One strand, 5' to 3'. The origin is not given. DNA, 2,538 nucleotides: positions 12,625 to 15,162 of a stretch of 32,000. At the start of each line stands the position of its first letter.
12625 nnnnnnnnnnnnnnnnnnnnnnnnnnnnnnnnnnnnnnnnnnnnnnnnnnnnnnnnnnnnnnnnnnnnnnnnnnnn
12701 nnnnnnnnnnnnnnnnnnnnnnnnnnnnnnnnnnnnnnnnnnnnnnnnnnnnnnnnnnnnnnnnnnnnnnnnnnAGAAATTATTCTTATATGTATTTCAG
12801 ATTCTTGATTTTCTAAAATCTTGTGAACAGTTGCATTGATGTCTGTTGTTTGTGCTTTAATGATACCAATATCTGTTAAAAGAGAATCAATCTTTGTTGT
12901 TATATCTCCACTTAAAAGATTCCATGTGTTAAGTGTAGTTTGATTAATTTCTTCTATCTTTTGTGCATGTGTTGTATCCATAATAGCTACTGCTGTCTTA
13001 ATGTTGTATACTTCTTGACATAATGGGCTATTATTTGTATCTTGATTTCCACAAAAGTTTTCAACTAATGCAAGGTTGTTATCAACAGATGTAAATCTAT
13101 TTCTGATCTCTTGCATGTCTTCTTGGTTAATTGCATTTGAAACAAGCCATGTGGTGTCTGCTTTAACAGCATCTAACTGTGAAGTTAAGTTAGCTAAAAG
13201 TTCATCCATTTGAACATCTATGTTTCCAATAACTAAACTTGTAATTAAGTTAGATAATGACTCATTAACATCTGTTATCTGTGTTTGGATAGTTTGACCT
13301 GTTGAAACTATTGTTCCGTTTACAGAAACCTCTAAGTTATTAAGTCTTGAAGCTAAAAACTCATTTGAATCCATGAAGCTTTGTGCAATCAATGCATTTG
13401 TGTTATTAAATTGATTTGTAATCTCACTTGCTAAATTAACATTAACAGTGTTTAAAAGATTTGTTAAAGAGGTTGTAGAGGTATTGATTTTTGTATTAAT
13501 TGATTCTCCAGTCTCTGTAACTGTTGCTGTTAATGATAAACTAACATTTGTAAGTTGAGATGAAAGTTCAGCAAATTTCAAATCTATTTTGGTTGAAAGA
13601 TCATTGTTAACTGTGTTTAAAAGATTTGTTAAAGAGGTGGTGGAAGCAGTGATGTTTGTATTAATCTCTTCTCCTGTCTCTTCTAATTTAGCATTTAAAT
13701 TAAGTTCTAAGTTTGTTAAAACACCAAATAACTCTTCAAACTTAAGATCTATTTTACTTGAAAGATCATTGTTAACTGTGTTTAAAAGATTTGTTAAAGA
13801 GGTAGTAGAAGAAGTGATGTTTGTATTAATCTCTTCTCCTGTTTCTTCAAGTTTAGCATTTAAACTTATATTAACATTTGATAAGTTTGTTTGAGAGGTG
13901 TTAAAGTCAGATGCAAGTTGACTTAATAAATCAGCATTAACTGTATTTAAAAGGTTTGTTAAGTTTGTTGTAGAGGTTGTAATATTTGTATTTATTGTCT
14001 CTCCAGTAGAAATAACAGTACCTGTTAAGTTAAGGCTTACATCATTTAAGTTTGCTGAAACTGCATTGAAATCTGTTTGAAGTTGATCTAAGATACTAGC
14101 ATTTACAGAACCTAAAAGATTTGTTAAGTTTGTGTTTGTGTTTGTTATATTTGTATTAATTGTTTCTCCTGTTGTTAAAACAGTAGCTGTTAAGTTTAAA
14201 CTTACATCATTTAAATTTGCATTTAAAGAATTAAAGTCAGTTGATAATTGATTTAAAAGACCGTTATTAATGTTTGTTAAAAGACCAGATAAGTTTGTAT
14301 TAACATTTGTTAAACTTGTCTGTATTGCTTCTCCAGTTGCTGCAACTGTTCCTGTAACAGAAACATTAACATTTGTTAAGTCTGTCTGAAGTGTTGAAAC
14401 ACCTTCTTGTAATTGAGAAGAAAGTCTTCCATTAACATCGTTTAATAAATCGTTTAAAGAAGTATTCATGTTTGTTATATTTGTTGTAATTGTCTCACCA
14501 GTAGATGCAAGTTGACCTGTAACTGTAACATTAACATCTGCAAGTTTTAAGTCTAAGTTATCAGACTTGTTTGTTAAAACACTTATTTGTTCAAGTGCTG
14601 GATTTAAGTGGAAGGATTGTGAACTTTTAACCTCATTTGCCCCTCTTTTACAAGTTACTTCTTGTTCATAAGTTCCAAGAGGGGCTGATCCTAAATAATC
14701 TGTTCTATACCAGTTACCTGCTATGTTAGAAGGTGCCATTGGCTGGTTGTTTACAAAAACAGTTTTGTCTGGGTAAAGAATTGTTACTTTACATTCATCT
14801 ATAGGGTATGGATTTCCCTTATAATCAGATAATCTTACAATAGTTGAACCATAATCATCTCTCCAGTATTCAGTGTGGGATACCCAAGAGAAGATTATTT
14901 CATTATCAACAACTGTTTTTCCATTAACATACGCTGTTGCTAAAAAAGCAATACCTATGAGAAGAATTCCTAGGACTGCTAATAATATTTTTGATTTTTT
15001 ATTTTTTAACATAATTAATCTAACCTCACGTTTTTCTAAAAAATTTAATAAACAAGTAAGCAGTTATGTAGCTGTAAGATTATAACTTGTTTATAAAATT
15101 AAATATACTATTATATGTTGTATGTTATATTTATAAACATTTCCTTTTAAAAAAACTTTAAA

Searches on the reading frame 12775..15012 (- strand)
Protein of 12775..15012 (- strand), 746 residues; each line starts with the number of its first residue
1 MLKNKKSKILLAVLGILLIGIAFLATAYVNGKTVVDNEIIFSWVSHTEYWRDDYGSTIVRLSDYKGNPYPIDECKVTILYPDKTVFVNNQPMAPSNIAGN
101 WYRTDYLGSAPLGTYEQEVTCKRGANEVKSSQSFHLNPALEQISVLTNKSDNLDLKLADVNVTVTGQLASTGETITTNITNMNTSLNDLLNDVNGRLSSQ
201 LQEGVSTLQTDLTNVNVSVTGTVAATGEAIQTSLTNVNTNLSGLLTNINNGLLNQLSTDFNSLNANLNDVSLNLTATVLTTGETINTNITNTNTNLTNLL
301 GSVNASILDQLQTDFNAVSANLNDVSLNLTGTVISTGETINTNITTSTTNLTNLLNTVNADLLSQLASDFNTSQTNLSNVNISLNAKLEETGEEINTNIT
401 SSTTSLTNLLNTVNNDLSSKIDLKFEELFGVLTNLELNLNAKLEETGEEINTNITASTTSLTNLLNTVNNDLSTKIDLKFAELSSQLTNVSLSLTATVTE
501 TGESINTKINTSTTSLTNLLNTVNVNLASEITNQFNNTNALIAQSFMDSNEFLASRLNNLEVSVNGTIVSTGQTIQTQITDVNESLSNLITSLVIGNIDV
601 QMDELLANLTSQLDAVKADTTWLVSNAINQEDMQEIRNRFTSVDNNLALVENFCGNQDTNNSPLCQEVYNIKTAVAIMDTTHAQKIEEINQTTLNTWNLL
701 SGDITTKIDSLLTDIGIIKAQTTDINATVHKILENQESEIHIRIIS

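Call 54: search_protein_families(library=pfam, proteins=[window:12775-15012:-])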
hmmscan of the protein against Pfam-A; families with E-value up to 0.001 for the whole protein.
window:12775-15012:- (746 aa): 2 families
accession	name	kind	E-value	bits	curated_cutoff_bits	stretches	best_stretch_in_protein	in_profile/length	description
PF01442.23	Apolipoprotein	-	4.6e-19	69.3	90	1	438-615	15-187/190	Apolipoprotein A1/A4/E domain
PF04513.17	Baculo_PEP_C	-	6.2e-09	36.5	38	0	129-225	11-114/140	Baculovirus polyhedron envelope protein, PEP, C terminus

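Call 56: find_encoding_contigs(protein=window:12775-15012:-, flank=4000, max_places=10)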
Protein window:12775-15012:- (746 aa): no gene with exactly this product is on record in the collection.
